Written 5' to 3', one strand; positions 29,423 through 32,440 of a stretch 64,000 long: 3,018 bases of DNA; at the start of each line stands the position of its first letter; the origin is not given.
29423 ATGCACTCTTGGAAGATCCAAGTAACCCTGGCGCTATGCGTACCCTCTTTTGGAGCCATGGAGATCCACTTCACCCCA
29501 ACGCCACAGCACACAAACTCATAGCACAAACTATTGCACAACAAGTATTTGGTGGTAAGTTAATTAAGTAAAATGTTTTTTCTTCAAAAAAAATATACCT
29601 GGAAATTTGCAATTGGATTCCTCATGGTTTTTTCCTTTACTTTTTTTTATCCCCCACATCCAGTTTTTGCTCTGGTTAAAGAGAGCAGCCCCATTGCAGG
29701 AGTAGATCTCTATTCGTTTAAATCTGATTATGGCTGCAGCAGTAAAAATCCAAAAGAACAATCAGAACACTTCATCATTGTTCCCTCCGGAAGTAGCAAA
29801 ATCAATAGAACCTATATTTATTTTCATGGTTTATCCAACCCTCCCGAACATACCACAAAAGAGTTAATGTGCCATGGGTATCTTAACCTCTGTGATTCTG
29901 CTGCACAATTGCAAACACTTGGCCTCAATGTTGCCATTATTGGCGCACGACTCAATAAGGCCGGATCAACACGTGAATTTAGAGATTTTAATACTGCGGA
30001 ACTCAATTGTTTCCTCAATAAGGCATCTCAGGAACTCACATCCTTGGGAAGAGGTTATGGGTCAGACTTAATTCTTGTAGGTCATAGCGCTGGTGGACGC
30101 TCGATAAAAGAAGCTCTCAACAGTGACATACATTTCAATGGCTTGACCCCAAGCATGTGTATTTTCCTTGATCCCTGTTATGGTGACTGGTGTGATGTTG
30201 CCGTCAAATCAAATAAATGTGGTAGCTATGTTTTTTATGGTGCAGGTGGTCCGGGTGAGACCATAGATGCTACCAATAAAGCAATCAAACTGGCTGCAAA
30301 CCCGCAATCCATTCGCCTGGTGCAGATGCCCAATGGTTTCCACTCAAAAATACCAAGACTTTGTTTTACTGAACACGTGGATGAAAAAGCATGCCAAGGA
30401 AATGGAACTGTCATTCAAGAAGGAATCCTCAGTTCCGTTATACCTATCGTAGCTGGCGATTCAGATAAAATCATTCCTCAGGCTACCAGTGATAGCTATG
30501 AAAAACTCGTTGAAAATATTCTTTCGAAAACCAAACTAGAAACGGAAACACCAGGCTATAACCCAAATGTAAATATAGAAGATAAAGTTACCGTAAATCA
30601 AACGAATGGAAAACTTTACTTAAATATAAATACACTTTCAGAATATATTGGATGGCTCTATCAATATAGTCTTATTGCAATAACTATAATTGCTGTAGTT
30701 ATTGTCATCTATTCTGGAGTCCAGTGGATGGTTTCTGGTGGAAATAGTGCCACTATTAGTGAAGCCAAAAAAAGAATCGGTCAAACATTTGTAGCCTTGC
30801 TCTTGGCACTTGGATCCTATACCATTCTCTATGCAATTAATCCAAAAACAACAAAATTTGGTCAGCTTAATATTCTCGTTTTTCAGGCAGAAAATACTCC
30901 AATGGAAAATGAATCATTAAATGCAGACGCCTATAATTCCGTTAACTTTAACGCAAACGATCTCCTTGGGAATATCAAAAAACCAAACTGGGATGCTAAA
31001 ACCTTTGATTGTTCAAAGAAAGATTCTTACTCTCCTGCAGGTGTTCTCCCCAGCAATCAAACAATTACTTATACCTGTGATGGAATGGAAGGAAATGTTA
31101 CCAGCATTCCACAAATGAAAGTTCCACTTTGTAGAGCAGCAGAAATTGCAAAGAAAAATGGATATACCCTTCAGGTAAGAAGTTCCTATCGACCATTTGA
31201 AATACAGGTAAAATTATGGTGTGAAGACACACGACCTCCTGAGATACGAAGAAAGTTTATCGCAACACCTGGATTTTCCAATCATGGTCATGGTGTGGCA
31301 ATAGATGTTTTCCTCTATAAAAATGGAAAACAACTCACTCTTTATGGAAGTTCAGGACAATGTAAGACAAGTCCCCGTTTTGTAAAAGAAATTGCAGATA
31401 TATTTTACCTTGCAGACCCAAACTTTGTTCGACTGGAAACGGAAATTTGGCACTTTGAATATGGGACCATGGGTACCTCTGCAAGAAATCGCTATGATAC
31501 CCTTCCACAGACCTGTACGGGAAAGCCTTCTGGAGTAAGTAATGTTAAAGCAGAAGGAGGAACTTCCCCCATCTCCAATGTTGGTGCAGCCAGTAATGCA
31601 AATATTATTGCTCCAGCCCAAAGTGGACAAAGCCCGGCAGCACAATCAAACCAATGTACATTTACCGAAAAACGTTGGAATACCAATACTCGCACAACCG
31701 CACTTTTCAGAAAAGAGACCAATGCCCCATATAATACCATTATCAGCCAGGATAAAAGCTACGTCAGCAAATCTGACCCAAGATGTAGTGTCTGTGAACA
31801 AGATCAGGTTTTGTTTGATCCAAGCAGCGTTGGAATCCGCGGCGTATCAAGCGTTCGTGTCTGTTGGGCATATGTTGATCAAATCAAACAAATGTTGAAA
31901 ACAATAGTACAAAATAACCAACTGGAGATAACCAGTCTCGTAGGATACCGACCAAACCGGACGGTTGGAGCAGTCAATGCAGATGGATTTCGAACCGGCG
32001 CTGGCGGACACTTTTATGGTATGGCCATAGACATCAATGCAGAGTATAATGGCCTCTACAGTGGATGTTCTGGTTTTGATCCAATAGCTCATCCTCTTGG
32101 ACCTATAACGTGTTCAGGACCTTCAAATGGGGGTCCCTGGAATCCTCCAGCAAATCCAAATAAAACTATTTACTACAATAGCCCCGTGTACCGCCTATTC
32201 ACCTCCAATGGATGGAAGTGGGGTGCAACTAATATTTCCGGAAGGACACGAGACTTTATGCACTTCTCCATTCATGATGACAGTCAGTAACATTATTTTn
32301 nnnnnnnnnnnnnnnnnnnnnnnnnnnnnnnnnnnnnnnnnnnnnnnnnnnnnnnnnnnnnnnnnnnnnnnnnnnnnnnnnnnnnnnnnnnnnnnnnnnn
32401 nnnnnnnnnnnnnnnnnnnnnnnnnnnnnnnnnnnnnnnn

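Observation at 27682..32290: Two adjacent paralogous, Cys-rich secreted cell-wall-hydrolase giants share an internal two-helix membrane module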

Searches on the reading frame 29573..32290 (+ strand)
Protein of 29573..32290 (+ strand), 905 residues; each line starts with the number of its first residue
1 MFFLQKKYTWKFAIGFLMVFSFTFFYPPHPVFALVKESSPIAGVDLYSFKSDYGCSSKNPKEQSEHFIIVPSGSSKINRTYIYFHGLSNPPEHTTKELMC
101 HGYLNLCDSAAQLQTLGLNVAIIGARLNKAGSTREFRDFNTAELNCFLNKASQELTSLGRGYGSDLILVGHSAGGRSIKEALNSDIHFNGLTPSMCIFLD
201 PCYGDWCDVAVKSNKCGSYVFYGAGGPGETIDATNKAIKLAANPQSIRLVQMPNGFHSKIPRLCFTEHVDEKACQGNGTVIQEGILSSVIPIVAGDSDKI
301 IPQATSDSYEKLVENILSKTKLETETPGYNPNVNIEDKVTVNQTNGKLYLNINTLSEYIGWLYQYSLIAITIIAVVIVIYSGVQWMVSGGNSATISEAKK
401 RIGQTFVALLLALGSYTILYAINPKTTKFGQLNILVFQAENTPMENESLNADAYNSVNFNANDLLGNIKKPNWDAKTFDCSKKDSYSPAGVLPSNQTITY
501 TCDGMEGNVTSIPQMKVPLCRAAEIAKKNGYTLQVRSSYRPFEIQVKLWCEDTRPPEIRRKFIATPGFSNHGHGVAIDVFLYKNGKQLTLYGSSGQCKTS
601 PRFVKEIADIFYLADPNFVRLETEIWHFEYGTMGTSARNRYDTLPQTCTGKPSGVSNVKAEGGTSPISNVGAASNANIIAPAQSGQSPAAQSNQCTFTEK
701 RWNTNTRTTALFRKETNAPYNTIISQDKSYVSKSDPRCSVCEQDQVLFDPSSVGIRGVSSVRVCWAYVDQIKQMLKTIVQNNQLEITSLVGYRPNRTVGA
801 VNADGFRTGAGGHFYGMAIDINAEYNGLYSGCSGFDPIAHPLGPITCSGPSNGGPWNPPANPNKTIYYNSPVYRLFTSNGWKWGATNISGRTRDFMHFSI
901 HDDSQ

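Call 4: search_protein_families(library=pfam, proteins=[window:29573-32290:+], max_evalue=0.1)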
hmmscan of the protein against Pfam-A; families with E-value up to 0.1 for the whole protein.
window:29573-32290:+ (905 aa): 3 families
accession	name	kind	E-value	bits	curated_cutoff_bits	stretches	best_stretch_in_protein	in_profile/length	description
PF13539.11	Peptidase_M15_4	-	4.7e-11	43.6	25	1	813-899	9-69/70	D-alanyl-D-alanine carboxypeptidase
PF02557.22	VanY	-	1.9e-10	41.1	25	1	523-630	16-129/132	D-alanyl-D-alanine carboxypeptidase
PF19607.4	DUF6112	-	0.0059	16.8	25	1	352-409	13-65/88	Family of unknown function (DUF6112)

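Call 5: search_protein_families(library=ncbifam, proteins=[window:29573-32290:+], max_evalue=0.1)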
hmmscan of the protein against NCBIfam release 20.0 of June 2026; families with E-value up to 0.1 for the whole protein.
window:29573-32290:+ (905 aa): 4 families
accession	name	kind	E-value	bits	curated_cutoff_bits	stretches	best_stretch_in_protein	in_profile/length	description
NF007557.0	PRK10178.1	equivalog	5.7e-08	32.6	176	1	517-588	48-116/188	D-alanyl-D-alanine dipeptidase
NF000380.1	vanXY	equivalog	3e-05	23.6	250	1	535-631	55-157/179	D,D-carboxypeptidase/D,D-dipeptidase VanXY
NF000086.1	vanY_far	exception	0.029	14.1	250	1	523-592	79-151/196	D,D-peptidase/D,D-carboxypeptidase VanY-N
NF041194.1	LD_carboxy_LdcB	exception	0.067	13.2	275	0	515-588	38-113/180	LD-carboxypeptidase LdcB/DacB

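Call 11: find_homologous_proteins(query=window:29573-32290:+)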
Query window:29573-32290:+ (905 aa): 2 proteins with E <= 0.001 among 8000 candidates.
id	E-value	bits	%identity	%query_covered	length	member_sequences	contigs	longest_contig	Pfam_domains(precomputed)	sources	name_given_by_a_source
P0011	0.0e+0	2121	100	100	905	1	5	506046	PF02557.23,PF13539.12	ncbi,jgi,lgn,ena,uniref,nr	ncbi:MAG: hypothetical protein COV59_04230 [Candidatus Magasanikbacteria bacterium CG11_big_fil_rev_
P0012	1.3e-272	925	47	98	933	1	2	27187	PF02557.23,PF13539.12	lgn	-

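Call 23: search_solved_structures(query=window:29573-32290:+, max_evalue=0.01)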
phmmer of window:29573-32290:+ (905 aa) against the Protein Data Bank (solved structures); distinct sequences matched with E-value up to 0.01: 3.
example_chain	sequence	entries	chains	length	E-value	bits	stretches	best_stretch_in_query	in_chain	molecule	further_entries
4ox3_A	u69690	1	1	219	0.00019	23.1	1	524-630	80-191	Putative carboxypeptidase YodJ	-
4mph_A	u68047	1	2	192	0.0028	19.2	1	518-590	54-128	D-alanyl-D-alanine carboxypeptidase family protein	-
4jid_A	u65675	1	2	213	0.0036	18.8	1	518-590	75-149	D-alanyl-D-alanine carboxypeptidase family protein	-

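Call 40: find_encoding_contigs(protein=P0012, flank=10000, max_places=2)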
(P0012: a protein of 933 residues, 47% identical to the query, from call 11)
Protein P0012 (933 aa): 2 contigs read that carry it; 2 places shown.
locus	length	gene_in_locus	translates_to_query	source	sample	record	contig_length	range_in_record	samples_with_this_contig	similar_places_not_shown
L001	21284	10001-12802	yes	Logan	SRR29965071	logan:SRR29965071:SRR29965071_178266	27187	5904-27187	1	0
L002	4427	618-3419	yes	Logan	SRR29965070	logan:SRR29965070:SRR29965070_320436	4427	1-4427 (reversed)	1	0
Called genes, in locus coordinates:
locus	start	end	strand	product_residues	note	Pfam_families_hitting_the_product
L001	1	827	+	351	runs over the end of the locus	PF01757:Acyl_transf_3, PF07786:HGSNAT_cat (weak)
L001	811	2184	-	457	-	PF02878:PGM_PMM_I, PF02879:PGM_PMM_II, PF02880:PGM_PMM_III, PF00408:PGM_PMM_IV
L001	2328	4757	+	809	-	PF02861:Clp_N, PF23569:NBD_SMAX1, PF00004:AAA, PF17871:AAA_lid_9, PF00158:Sigma54_activat, PF00004:AAA, PF07724:AAA_2, PF07728:AAA_5, +12 more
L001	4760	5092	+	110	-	-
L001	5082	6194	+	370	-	-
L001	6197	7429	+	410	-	-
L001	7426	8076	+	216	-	PF13462:Thioredoxin_4, PF01323:DSBA (weak)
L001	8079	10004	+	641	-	PF00657:Lipase_GDSL, PF13472:Lipase_GDSL_2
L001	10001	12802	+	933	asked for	PF02557:VanY, PF13539:Peptidase_M15_4 (weak)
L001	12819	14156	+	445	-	PF18073:Zn_ribbon_LapB (weak), PF13481:AAA_25, PF03796:DnaB_C (faint), PF06745:ATPase (faint), PF23442:DUF7125 (weak), PF13541:ChlI, PF05362:Lon_C (weak)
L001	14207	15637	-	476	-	PF00478:IMPDH, PF03060:NMO (faint), PF00571:CBS (weak)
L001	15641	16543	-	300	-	-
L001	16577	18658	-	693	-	PF17191:RecG_wedge, PF01336:tRNA_anti-codon (weak), PF04851:ResIII, PF00270:DEAD, PF07517:SecA_DEAD (faint), PF00271:Helicase_C, PF19833:RecG_dom3_C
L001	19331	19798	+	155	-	-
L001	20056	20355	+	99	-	-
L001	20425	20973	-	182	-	-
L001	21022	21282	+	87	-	?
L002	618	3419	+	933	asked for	PF02557:VanY, PF13539:Peptidase_M15_4 (weak)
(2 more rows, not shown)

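Call 64: search_protein_families(library=phrogs, proteins=[window:29573-32290:+], max_evalue=0.01)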
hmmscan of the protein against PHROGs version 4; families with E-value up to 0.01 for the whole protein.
window:29573-32290:+ (905 aa): 2 families
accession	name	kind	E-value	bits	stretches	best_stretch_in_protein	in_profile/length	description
phrog_16823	-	tail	0.00021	19.8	1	522-647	958-1068/1948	tail length tape measure protein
phrog_15351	-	lysis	0.0078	16.6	0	524-594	34-103/289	endolysin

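Call 68: search_protein_families(library=ncbifam, proteins=[L001:5082-6194:+], max_evalue=0.1)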
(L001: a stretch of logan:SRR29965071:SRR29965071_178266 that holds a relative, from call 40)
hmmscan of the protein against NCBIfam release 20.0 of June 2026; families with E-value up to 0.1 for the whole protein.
L001:5082-6194:+ (370 aa): 1 family
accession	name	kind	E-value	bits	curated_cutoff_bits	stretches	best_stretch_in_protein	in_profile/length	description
NF047351.1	lipase_YSIRK_Sa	exception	0.00073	18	650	1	18-250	15-240/704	YSIRK-targeted triacylglycerol lipase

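Call 69: predict_structure(alignment_id=A6)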
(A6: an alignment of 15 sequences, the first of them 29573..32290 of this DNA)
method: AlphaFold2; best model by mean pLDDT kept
length: 905 residues; sequences in the alignment: 15
mean_pLDDT: 64.3   pTM: 0.37
mean pLDDT of the five models: 64.3, 63.7, 63.5, 63.3, 61.6
residues with pLDDT >= 90: 156; 70-90: 276; 50-70: 179; < 50: 294
segments of 3 or more residues with pLDDT < 50: 1-7, 25-31, 59-62, 128-137, 186-188, 288-307, 317-330, 332-334, 435-458, 656-692, 700-705, 707-709, 727-745, 782-905
pLDDT, mean of each block of 10 residues (from residue 1): 44 67 46 70 85 56 73 84 72 72 87 90 68 48 73 84 87 84 63 90 86 89 75 87 87 79 90 88 67 33 45 49 40 52 56 59 71 79 76 78 79 72 53 42 30 38 70 91 90 89 94 93 95 93 92 87 83 90 92 84 92 89 89 65 83 47 28 25 33 52 47 56 49 35 50 63 54 64 45 31 33 34 29 29 28 27 33 45 36 34 28
secondary structure, 60 per line:
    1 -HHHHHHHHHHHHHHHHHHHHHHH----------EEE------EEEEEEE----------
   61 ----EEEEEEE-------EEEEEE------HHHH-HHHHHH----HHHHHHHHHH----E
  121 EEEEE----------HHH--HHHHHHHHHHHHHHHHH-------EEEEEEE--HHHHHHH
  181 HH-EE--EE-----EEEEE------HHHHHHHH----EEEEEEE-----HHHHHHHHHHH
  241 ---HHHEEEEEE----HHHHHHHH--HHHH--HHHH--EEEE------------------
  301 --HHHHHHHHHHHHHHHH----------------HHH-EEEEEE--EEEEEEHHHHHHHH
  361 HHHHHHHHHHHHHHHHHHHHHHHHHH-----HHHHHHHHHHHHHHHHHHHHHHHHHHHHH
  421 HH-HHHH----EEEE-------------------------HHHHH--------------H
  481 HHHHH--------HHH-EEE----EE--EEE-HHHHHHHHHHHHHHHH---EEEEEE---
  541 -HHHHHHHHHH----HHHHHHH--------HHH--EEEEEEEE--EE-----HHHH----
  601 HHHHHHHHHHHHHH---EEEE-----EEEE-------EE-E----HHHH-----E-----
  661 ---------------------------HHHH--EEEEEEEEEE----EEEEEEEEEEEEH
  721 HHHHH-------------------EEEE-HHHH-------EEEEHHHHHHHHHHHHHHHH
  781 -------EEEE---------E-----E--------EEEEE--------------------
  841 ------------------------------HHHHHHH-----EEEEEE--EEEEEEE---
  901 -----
elements in order (helices of 4 or more, strands of 3 or more residues): H2-24 E35-37 E44-50 E65-71 E79-84 H91-94 H96-101 H106-115 E120-125 H141-157 E165-171 H174-182 E195-199 H206-213 E218-224 H230-240 E247-252 H257-264 H267-270 H273-276 E279-282 H303-318 E339-344 E347-352 H353-386 H392-422 H424-427 E432-435 H461-465 H480-485 E498-500 E509-511 H513-528 E532-537 H542-551 H556-562 E576-583 H593-596 H601-614 E618-621 E627-630 H646-649 H688-691 E694-703 E708-719 H720-725 E745-748 H750-753 E761-764 H765-780 E788-791 E816-820 H871-877 E883-888 E891-897

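Call 73: fold_search(model_id=the predicted structure, library=pdb)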
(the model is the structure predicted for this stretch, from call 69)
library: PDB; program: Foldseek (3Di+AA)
matches with E <= 10: 566; with E <= 0.001: 138
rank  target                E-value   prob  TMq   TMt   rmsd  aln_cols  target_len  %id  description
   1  4po3                  9.1e-06  1.00  0.19  0.47   7.9       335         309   12  Crystal structure of a C4-C4 SN3 tributyrin phosphonate inhibited by ESTERASE B from LACTOBACILLUS RHAMNOSIS (released 2014-06-11)
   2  8ota                  1.1e-05  1.00  0.15  0.43   7.9       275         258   14  High resolution crystal structure of a Leaf-branch compost cutinase quadruple variant (released 2024-09-04)
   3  6ij3                  1.4e-05  1.00  0.18  0.55   7.5       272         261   12  Crystal structure of PETase S121D, D186H mutant from Ideonella sakaiensis (released 2019-09-04)
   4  6scd_A                1.7e-05  1.00  0.17  0.47   6.5       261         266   12  Polyester hydrolase PE-H Y250S mutant of Pseudomonas aestusnigri (released 2020-02-26)
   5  7osb_B                2.0e-05  1.00  0.18  0.53   7.4       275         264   10  Crystal Structure of a Double Mutant PETase (S238F/W159H) from Ideonella sakaiensis (released 2021-10-13)
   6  8etz                  2.1e-05  1.00  0.17  0.50   6.7       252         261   16  Ancestral PETase 35_442 Mutant E13D (released 2023-11-01)
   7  9lmt                  2.1e-05  1.00  0.18  0.52   7.3       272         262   12  Crystal structure of variant FAST-ACC-A248E (released 2025-07-23)
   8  7vwn                  2.2e-05  1.00  0.18  0.54   7.2       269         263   10  The structure of an engineered PET hydrolase (released 2022-11-16)
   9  9lms                  2.2e-05  1.00  0.18  0.52   7.4       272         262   12  Crystal structure of Pichia pastoris-expressed FAST-PETase-N212A/K233C/S282C variant (released 2025-07-23)
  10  8vel                  2.7e-05  1.00  0.18  0.54   7.4       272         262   12  IsPETase - ACCCC mutant (released 2024-06-19)
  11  6ilw                  2.9e-05  1.00  0.18  0.53   7.1       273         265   12  Crystal structure of PETase from Ideonella sakaiensis (released 2019-03-27)
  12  7pzj                  3.2e-05  1.00  0.17  0.47   6.9       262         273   14  Structure of a bacteroidetal polyethylene terephthalate (PET) esterase (released 2022-03-02)
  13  6ilx                  3.4e-05  1.00  0.18  0.53   7.0       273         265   12  Crystal structure of PETase W159F mutant from Ideonella sakaiensis (released 2019-03-27)
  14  9m8i_A                3.4e-05  1.00  0.18  0.53   7.3       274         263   12  Crystal structure of BHEF-bound PETase (S160A) (released 2026-01-21)
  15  6ths                  3.4e-05  1.00  0.15  0.44   6.6       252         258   14  High resolution crystal structure of Leaf-branch cutinase S165A variant (released 2020-04-22)
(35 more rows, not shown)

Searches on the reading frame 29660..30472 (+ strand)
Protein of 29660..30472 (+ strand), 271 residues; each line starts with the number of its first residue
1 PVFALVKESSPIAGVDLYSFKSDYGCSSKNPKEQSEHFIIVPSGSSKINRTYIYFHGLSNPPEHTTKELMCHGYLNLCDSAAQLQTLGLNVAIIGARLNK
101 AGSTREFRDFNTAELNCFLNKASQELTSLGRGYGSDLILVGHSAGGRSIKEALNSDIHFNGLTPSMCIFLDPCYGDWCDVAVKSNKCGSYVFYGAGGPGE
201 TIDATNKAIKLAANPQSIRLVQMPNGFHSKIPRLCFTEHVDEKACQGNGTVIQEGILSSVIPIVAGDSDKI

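Call 50: search_solved_structures(query=A5, max_evalue=10)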
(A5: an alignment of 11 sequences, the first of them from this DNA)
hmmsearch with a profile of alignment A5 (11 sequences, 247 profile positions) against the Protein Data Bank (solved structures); distinct sequences matched with E-value up to 10: 78 (the best 60 are shown).
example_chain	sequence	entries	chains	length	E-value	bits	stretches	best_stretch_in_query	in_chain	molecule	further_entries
6ve6_A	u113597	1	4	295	0.0049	19.4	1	124-158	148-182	Poly(Aspartic acid) hydrolase-1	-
9n8r_A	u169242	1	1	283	0.012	18.1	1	84-145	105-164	Lipase 1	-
6m07_A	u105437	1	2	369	0.017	17.7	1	117-159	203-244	Platelet-activating factor acetylhydrolase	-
6m06_A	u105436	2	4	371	0.017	17.7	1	117-159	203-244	Platelet-activating factor acetylhydrolase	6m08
3d59_A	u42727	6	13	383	0.018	17.6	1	117-159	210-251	Platelet-activating factor acetylhydrolase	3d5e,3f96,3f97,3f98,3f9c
5jad_A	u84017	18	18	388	0.018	17.6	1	117-159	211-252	Platelet-activating factor acetylhydrolase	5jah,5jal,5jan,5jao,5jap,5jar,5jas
5i8p_A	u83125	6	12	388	0.018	17.6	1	117-159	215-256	Platelet-activating factor acetylhydrolase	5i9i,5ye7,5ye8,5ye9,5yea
3d0k_A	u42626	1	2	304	0.019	17.5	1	109-152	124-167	Putative poly(3-hydroxybutyrate) depolymerase LpqC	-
7c4d_A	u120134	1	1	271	0.031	16.8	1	118-185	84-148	Putative esterase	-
5yae_A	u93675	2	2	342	0.031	16.8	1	100-161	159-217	Esterase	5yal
6tj2_A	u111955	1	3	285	0.034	16.7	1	104-159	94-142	Alpha/beta hydrolase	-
7mp4_A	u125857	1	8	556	0.036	16.6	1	109-181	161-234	Carboxylesterase-24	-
2cb9_A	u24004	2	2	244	0.04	16.5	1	114-193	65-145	FENGYCIN SYNTHETASE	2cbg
5w1u_A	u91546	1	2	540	0.052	16.1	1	113-168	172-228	Carboxylic ester hydrolase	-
7zjo_A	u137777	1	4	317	0.12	14.9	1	29-141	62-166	Lipase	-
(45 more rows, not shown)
